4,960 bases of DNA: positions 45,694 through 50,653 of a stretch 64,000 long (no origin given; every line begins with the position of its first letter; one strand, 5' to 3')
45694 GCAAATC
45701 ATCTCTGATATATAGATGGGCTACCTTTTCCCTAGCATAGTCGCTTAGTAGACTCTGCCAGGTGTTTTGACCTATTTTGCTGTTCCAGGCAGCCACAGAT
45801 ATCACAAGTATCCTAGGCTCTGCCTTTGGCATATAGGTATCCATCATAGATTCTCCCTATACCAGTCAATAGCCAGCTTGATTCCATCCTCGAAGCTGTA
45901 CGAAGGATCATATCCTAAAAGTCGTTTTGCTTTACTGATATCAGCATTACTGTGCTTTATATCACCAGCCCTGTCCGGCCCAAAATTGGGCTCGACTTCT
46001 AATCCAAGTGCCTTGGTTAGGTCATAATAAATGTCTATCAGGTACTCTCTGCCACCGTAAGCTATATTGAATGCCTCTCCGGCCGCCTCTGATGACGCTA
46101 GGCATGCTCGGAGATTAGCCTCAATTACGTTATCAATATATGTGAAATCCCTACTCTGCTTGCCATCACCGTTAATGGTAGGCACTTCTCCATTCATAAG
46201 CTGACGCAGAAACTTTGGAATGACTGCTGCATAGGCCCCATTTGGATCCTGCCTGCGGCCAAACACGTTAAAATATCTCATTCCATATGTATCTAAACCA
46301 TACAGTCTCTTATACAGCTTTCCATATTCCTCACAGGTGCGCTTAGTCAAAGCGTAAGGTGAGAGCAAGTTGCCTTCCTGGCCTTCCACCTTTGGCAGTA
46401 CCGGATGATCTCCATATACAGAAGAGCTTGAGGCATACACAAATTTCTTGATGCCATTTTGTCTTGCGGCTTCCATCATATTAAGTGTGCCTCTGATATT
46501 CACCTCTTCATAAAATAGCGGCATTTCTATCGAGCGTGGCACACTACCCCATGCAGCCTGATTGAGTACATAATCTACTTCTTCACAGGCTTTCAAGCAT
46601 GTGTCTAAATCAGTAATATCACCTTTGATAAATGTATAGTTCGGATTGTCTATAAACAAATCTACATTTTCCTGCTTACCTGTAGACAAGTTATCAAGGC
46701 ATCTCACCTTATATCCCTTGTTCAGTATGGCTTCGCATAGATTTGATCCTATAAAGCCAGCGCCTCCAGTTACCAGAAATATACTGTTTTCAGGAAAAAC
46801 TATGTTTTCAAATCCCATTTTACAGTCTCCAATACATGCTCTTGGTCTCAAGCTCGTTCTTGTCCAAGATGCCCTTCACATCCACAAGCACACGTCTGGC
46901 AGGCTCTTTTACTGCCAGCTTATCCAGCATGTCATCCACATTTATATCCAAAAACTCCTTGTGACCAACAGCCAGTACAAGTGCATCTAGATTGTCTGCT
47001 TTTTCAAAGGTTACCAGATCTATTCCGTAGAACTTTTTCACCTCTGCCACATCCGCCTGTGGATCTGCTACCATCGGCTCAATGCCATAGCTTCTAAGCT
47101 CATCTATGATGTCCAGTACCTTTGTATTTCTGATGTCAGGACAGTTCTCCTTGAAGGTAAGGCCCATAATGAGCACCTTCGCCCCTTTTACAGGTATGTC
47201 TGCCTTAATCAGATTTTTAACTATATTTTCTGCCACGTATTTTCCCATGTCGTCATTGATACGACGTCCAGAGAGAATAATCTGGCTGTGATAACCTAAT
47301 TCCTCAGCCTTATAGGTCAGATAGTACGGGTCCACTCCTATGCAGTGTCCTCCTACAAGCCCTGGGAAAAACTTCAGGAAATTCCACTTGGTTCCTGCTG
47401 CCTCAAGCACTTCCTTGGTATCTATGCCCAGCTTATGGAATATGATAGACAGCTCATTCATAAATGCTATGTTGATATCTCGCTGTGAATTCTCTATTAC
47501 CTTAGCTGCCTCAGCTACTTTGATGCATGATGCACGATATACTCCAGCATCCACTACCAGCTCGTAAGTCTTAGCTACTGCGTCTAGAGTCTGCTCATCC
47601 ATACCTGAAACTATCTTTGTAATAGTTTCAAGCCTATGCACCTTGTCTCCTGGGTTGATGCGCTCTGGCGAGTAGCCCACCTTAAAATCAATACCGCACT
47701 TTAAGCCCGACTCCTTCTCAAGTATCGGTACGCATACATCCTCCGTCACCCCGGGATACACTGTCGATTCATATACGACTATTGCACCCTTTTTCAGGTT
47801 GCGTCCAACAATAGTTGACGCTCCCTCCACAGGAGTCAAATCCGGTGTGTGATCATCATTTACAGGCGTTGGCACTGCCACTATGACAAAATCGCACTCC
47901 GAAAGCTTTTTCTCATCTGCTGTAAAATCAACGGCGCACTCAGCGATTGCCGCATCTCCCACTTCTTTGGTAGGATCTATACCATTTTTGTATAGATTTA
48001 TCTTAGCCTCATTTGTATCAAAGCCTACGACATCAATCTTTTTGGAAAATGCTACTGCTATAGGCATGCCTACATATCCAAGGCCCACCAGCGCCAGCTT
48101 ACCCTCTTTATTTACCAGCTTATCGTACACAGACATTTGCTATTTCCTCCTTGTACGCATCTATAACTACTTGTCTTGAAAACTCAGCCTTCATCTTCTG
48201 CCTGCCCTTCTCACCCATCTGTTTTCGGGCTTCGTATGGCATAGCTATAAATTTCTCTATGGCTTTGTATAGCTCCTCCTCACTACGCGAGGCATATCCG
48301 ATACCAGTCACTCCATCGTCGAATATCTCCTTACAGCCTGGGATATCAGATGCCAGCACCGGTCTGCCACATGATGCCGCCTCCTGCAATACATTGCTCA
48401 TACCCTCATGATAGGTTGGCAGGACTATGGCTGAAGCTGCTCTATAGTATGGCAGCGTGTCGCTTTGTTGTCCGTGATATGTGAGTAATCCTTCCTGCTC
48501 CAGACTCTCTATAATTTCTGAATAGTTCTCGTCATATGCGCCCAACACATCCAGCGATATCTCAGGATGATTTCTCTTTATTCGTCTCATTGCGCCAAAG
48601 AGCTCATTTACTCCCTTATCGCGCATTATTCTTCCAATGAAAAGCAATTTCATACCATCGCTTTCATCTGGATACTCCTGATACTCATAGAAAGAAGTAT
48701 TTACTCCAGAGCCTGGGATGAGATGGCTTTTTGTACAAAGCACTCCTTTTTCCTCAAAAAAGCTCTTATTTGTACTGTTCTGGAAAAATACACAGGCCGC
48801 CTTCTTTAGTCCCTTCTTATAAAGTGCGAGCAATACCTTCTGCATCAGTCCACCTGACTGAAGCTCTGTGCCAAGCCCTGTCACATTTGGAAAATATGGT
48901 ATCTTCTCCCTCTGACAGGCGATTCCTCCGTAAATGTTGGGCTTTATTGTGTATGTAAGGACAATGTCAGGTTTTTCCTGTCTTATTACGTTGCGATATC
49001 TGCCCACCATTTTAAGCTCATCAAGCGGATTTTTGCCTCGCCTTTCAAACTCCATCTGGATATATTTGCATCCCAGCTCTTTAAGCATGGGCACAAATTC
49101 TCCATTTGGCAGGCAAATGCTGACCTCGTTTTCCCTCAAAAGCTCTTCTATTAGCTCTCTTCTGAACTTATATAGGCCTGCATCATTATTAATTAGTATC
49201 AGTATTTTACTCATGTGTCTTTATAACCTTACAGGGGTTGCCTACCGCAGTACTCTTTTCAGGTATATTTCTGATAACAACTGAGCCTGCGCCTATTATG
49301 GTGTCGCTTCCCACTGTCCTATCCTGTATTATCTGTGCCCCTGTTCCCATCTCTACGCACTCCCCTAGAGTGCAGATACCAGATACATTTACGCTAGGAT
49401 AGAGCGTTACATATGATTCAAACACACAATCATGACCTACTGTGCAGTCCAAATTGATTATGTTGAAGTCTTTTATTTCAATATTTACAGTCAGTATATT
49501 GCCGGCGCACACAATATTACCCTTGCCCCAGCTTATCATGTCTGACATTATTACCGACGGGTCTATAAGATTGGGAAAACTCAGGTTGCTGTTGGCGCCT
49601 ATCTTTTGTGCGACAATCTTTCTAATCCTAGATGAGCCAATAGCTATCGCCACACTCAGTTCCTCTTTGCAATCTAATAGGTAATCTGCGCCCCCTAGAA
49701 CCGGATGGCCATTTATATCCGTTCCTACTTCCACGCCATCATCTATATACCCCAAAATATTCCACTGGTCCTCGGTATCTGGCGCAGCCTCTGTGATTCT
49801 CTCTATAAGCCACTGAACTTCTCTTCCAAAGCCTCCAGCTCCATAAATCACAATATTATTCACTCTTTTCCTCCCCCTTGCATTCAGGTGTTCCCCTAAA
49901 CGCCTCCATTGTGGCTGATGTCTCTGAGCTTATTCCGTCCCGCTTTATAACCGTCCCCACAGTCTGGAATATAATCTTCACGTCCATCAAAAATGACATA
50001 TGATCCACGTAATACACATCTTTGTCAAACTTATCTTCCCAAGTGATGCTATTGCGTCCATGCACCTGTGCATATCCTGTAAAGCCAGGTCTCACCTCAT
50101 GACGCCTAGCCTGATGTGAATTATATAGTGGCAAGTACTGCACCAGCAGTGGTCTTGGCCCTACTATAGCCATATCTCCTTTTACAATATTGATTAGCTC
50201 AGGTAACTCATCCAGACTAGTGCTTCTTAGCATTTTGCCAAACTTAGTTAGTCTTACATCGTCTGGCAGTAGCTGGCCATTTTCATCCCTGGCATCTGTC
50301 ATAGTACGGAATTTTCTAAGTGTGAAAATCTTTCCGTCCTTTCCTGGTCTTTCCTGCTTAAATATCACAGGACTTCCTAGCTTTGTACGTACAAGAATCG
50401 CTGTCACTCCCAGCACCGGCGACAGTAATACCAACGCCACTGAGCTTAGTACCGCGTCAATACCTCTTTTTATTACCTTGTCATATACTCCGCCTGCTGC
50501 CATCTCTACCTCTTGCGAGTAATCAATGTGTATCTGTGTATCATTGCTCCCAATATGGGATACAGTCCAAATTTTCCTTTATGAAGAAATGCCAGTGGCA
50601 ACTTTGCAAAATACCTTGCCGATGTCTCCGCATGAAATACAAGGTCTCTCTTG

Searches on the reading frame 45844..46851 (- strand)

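Call 55: search_protein_families(library=ncbifam, proteins=[window:45844-46851:-], max_evalue=1e-15)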
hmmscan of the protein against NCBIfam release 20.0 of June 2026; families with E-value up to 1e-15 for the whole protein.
window:45844-46851:- (335 aa): 13 families
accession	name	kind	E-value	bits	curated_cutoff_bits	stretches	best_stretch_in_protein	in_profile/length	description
NF011728.1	PRK15181.1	equivalog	3.2e-88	296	760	1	24-332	17-338/348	Vi polysaccharide biosynthesis UDP-N-acetylglucosaminuronic acid C-4 epimerase TviC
TIGR01181.1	dTDP_gluc_dehyt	equivalog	3.2e-49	167.8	365.1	1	25-334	2-314/321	dTDP-glucose 4,6-dehydratase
TIGR01179.1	galE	equivalog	3.2e-47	161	262.3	1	26-333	3-327/332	UDP-glucose 4-epimerase GalE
TIGR04180.1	EDH_00030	hypoth_equivalog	1.8e-42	145.5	475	1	26-319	2-297/297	NAD-dependent 4,6-dehydratase LegB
TIGR02197.1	heptose_epim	equivalog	9.5e-36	123.6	274.6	1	26-333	2-315/316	ADP-glyceromanno-heptose 6-epimerase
NF007956.0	PRK10675.1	subfamily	1.4e-32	113.2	394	1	25-330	3-328/338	UDP-glucose 4-epimerase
NF042422.1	oxyalk_red_OleD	equivalog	1.2e-27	97.2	580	1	26-283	4-251/329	2-alkyl-3-oxoalkanoate reductase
NF007490.0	PRK10084.1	subfamily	1e-24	87.2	649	1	25-334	3-337/361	dTDP-glucose 4,6-dehydratase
NF007582.0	PRK10217.1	equivalog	6e-23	81.5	698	1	25-334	4-334/355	dTDP-glucose 4,6-dehydratase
NF008360.0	PRK11150.1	equivalog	1.5e-19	70.4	452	1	25-266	2-238/310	ADP-glyceromanno-heptose 6-epimerase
TIGR03466.1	HpnA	hypoth_equivalog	3.6e-19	68.8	367.65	1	26-147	4-118/327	hopanoid-associated sugar epimerase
NF042423.1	oxyalk_red_Shew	equivalog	5e-17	62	580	0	25-262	11-237/331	2-alkyl-3-oxoalkanoate reductase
NF008872.0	PRK11908.1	equivalog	2.1e-16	59.9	294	0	26-268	5-256/349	bifunctional UDP-4-keto-pentose/UDP-xylose synthase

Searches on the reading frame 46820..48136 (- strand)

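Call 55: search_protein_families(library=ncbifam, proteins=[window:46820-48136:-], max_evalue=1e-15)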
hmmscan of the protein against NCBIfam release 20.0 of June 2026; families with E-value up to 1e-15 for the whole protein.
window:46820-48136:- (438 aa): 6 families
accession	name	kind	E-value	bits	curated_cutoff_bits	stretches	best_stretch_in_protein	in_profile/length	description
NF011729.0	PRK15182.1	equivalog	7.1e-146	486.3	592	1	11-425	6-417/425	Vi polysaccharide biosynthesis UDP-N-acetylglucosamine C-6 dehydrogenase TviB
TIGR03026.1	NDP-sugDHase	subfamily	1.2e-115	386.7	189.8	1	13-403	2-399/413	nucleotide sugar dehydrogenase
NF040825.1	UDPMaNacDH_Arch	equivalog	2.1e-62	211.3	750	1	13-426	2-403/418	UDP-N-acetyl-D-mannosamine dehydrogenase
NF008286.0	PRK11064.1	equivalog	1.7e-61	208.1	459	1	13-409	5-413/420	UDP-N-acetyl-D-mannosamine dehydrogenase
NF041297.1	UDPGDh_AglM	equivalog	1.8e-44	152.4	670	1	14-421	3-421/429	UDP-glucose 6-dehydrogenase AglM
NF047673.2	TeichurnBiosyTuaD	equivalog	1.6e-32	113.3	700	1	13-433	3-423/439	UDP-glucose 6-dehydrogenase TuaD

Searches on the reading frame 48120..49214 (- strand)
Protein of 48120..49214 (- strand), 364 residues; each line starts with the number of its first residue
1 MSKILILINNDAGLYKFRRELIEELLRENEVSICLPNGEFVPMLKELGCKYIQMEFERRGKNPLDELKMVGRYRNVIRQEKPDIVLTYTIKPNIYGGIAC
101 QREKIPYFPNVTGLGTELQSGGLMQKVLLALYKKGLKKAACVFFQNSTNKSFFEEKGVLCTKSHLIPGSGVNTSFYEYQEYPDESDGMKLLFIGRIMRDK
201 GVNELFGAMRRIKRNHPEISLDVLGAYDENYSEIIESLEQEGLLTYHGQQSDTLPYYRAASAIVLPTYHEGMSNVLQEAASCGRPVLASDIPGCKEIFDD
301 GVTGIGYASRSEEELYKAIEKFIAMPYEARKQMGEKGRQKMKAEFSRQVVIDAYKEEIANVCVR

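Call 55: search_protein_families(library=ncbifam, proteins=[window:48120-49214:-], max_evalue=1e-15)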
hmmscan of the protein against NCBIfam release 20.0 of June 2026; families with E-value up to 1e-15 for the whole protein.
window:48120-49214:- (364 aa): 4 families
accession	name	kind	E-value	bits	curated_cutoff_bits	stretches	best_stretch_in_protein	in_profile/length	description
NF038229.1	Glyco4_Geo_Pelo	equivalog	8.9e-24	84.1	400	1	74-356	48-331/338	GPMC system family 4 glycosyltransferase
TIGR03088.1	stp2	hypoth_equivalog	9.5e-21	74.2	409.05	1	167-356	176-368/374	TIGR03088 family PEP-CTERM/XrtA system glycosyltransferase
NF041876.1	EPS_EpsE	equivalog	3.6e-18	66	400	1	170-348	194-383/389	exopolysaccharide biosynthesis GT4 family glycosyltransferase EpsE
TIGR02149.1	glgA_Coryne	subfamily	8.1e-17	61.4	302.4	1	188-352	205-381/391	glycogen synthase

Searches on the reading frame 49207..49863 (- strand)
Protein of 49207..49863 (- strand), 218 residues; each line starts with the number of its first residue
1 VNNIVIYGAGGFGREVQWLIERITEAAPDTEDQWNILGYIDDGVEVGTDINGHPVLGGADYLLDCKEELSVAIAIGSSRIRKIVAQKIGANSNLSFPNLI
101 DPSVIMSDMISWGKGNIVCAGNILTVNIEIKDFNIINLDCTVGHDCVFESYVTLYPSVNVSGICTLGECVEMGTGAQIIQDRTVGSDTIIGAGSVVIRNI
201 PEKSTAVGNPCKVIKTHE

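Call 55: search_protein_families(library=ncbifam, proteins=[window:49207-49863:-], max_evalue=1e-15)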
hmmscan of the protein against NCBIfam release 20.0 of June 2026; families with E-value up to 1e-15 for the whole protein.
window:49207-49863:- (218 aa): 1 family
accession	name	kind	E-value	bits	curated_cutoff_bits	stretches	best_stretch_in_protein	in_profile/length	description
TIGR03570.1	NeuD_NnaD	subfamily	4.7e-57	192.8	160.8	1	3-212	1-202/202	NeuD/PglB/VioB family sugar acetyltransferase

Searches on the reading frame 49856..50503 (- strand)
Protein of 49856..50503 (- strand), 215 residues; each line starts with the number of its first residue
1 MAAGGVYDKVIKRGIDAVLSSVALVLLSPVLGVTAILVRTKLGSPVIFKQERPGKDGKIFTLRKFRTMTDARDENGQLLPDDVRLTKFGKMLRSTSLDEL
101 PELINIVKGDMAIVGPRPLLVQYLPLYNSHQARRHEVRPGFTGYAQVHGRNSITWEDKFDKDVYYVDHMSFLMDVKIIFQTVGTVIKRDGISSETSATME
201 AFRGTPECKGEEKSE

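Call 55: search_protein_families(library=ncbifam, proteins=[window:49856-50503:-], max_evalue=1e-15)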
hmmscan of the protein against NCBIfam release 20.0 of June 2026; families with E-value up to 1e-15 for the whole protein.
window:49856-50503:- (215 aa): 10 families
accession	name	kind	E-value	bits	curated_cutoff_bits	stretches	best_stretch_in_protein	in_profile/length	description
TIGR03025.1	EPS_sugtrans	subfamily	1.1e-70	239.1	295.55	1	8-190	254-443/445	exopolysaccharide biosynthesis polyprenyl glycosylphosphotransferase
TIGR03023.1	WcaJ_sugtrans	equivalog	4.9e-60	204.1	410.75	1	8-187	259-448/453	undecaprenyl-phosphate glucose phosphotransferase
TIGR03022.1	WbaP_sugtrans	subfamily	1.2e-55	189.6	403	1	9-190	256-454/456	undecaprenyl-phosphate galactose phosphotransferase WbaP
TIGR03013.1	EpsB_2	subfamily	3.5e-48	164.8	393.35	1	8-190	251-441/443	TIGR03013 family XrtA/PEP-CTERM system glycosyltransferase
NF052601.1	undeca_RfbP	equivalog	1e-46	159.2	330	1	8-186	41-236/244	undecaprenyl-phosphate galactose phosphotransferase family protein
NF041877.1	EPS_EpsZ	equivalog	2.1e-43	148.6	800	1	10-192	264-459/459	exopolysaccharide biosynthesis polyisoprenyl-phosphate hexose-1-phosphate transferase EpsZ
NF007518.0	PRK10124.1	equivalog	3.8e-42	144.6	684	1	8-182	270-454/464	undecaprenyl-phosphate glucose phosphotransferase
NF011751.0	PRK15204.1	equivalog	2.6e-33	115.4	907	1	9-190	277-474/476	undecaprenyl-phosphate galactose phosphotransferase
NF050817.1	PolSacchBiosHfsE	equivalog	1.7e-32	112.7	750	1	10-184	270-458/467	polysaccharide biosynthesis protein HfsE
NF045514.1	glycotran_HepC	equivalog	9.5e-21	74.1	140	1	9-120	114-213/220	heterocyst development glycosyltransferase HepC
